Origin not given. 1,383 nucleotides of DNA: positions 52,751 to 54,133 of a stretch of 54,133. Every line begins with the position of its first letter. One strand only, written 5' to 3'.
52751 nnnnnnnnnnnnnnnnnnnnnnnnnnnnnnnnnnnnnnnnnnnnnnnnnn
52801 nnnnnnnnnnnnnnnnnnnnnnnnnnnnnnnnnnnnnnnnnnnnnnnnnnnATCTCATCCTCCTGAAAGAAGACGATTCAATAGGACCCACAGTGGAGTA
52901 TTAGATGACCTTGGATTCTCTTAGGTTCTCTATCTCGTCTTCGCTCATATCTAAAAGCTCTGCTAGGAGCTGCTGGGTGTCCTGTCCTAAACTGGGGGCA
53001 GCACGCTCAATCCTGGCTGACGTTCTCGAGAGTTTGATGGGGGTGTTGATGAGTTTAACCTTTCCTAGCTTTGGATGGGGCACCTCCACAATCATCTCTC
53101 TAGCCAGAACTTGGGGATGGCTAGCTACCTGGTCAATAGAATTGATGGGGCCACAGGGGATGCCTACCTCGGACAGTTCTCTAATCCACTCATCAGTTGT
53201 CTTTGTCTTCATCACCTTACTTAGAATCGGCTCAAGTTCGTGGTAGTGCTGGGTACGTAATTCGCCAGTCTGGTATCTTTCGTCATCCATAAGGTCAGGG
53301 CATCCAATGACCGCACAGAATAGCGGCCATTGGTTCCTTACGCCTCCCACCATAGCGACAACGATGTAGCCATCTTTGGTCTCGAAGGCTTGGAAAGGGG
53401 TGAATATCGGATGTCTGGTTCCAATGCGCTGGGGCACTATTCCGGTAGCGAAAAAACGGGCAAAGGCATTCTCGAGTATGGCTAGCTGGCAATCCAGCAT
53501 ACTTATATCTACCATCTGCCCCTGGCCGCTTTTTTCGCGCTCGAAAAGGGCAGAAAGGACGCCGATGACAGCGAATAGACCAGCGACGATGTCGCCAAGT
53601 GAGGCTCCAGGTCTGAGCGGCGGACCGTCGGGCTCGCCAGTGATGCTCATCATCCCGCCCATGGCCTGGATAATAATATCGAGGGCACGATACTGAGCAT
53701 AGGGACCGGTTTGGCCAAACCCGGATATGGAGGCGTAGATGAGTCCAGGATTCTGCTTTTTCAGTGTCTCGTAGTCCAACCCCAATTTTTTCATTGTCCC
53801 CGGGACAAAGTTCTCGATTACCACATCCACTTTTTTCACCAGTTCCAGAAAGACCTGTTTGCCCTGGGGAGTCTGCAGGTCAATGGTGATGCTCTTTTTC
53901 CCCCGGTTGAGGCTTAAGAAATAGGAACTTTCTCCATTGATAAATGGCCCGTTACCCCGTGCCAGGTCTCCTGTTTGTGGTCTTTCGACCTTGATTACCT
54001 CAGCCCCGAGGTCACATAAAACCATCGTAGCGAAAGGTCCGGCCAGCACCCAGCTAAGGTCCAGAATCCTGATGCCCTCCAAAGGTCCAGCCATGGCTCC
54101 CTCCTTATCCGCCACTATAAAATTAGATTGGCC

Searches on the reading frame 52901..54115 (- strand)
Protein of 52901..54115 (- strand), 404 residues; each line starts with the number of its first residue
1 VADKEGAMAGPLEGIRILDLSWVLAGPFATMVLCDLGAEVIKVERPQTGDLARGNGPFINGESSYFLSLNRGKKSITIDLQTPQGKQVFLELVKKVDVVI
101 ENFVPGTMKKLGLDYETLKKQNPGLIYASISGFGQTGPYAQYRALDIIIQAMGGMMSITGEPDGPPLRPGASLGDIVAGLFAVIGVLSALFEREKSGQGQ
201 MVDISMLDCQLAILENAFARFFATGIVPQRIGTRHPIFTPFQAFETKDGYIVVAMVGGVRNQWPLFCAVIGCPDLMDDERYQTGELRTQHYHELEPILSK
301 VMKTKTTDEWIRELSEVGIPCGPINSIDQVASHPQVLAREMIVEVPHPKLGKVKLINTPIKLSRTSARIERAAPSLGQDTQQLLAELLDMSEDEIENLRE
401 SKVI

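Call 43: search_protein_families(library=pfam, proteins=[window:52901-54115:-], max_evalue=0.00001)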
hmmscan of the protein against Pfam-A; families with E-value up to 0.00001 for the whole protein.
window:52901-54115:- (404 aa): 1 family
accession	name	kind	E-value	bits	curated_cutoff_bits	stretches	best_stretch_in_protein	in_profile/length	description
PF02515.22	CoA_transf_3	-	6.7e-137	456.9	23.3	1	12-380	1-366/366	CoA-transferase family III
